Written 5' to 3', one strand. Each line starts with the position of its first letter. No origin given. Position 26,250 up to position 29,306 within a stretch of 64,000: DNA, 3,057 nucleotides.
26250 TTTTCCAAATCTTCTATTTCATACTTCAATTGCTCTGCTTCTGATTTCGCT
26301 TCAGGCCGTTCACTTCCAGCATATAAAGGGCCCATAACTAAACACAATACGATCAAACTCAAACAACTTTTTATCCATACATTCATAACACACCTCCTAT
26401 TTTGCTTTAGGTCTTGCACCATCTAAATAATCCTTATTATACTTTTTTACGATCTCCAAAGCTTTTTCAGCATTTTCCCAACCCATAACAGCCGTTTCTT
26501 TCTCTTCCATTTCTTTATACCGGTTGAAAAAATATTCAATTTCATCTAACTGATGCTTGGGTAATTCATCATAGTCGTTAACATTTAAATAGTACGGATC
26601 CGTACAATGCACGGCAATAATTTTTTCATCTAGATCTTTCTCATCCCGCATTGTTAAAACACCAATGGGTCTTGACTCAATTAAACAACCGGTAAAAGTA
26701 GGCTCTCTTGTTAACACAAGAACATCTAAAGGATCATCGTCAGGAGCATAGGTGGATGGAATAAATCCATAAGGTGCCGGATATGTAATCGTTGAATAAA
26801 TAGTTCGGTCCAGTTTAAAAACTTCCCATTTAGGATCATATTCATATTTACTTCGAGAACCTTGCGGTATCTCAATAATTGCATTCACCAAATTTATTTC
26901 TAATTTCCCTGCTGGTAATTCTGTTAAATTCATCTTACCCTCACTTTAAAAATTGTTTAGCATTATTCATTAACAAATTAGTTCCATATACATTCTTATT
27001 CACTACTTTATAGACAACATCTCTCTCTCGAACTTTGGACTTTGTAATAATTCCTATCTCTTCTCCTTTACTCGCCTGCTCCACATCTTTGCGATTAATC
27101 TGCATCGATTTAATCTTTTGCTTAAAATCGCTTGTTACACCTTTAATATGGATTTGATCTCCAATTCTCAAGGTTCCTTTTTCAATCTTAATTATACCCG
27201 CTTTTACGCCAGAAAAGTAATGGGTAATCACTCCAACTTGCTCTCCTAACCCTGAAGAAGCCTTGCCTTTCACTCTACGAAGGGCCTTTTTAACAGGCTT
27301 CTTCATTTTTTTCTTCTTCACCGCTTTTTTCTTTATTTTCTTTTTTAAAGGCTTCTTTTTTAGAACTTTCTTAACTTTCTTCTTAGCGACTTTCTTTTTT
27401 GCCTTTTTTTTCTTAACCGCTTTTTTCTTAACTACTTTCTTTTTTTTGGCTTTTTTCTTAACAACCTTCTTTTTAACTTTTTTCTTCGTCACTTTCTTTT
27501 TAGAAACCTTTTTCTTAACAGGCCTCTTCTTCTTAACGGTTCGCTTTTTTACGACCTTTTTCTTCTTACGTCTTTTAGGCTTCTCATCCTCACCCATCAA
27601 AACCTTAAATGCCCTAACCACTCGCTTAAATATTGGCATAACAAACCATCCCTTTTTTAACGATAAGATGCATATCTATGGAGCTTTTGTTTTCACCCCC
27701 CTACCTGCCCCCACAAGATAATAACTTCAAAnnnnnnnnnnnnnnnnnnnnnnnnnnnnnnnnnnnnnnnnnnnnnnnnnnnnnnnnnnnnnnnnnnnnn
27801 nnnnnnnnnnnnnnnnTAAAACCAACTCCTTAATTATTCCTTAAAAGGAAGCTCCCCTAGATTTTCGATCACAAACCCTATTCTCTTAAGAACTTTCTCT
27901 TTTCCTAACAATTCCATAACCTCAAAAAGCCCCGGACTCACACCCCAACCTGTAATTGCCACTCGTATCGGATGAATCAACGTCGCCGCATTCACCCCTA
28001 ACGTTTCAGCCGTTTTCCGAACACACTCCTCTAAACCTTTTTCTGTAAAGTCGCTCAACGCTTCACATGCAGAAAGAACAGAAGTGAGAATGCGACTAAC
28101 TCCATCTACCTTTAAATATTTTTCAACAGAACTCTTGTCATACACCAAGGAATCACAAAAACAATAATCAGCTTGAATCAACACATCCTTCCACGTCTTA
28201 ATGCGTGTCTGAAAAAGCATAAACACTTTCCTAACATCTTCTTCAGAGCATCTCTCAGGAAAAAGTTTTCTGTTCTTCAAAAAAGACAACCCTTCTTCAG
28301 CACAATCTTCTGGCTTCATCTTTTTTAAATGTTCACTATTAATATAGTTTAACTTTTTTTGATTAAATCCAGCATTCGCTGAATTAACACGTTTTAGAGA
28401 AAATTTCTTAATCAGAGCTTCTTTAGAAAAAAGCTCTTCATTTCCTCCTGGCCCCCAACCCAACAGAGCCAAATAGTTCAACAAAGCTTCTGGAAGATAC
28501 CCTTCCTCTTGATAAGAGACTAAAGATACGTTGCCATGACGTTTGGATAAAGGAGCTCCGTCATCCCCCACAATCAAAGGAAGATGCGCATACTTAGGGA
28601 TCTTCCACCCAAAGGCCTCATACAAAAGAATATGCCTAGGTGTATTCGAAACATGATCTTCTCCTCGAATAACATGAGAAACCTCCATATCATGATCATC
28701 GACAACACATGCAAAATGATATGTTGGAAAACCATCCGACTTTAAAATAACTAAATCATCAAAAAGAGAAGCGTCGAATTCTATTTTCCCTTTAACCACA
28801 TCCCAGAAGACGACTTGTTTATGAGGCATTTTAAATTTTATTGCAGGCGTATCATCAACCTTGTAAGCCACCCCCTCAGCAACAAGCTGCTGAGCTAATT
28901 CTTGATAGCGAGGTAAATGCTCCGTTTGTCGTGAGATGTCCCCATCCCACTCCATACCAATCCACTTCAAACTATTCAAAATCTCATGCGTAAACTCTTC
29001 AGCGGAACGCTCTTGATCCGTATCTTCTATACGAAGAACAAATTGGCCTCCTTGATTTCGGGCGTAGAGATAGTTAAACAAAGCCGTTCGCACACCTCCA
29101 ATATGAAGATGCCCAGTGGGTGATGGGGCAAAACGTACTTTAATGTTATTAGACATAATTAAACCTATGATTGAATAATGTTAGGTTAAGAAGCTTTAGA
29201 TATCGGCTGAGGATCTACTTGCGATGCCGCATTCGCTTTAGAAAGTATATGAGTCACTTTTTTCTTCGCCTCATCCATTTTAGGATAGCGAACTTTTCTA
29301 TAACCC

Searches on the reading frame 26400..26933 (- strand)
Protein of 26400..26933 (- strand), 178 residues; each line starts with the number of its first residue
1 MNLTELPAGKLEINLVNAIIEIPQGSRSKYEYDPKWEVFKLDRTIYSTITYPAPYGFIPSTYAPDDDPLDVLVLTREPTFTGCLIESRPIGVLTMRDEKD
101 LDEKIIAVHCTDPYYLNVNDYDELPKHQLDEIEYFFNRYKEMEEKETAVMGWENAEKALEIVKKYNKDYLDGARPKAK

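Call 52: search_protein_families(library=pfam, proteins=[window:26400-26933:-])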
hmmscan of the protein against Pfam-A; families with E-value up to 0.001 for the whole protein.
window:26400-26933:- (178 aa): 1 family
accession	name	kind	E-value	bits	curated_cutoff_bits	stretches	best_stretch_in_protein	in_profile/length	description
PF00719.24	Pyrophosphatase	-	1.8e-55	187.4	23.5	1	18-169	1-152/153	Inorganic pyrophosphatase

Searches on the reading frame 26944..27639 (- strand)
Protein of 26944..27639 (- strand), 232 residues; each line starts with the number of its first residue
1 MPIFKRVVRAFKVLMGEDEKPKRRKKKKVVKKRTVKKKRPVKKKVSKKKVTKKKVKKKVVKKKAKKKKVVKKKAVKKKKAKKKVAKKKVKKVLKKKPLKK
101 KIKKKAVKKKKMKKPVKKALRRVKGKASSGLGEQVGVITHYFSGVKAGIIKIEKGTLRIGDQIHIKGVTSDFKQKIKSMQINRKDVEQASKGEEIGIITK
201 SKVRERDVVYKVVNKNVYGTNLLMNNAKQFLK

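Call 52: search_protein_families(library=pfam, proteins=[window:26944-27639:-])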
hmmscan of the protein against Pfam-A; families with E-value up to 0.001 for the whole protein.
window:26944-27639:- (232 aa): 1 family
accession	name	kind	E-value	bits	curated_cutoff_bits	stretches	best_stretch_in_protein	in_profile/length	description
PF03144.31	GTP_EFTU_D2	-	4.5e-07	30.6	30.3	1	150-200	6-59/73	Elongation factor Tu domain 2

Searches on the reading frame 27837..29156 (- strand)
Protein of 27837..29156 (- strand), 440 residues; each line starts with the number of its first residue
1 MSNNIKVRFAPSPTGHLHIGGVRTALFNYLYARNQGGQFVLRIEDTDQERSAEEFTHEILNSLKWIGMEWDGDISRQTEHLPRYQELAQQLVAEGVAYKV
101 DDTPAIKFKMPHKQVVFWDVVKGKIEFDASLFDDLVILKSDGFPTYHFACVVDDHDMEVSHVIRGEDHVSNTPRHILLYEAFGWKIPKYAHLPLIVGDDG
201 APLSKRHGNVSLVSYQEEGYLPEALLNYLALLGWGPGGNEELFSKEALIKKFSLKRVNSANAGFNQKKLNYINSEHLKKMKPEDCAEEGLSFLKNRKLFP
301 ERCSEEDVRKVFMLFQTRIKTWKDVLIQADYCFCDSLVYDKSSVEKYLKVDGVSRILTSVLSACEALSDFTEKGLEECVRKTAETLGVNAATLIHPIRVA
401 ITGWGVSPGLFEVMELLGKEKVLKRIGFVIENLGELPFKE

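Call 52: search_protein_families(library=pfam, proteins=[window:27837-29156:-])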
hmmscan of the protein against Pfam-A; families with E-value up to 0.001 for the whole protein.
window:27837-29156:- (440 aa): 2 families
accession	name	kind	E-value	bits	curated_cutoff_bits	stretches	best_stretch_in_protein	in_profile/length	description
PF00749.27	tRNA-synt_1c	-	4.4e-93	312.1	23.4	2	105-270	145-313/314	tRNA synthetases class I (E and Q), catalytic domain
PF19269.4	Anticodon_2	-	9.6e-30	104.3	23.6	1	303-427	11-138/141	Anticodon binding domain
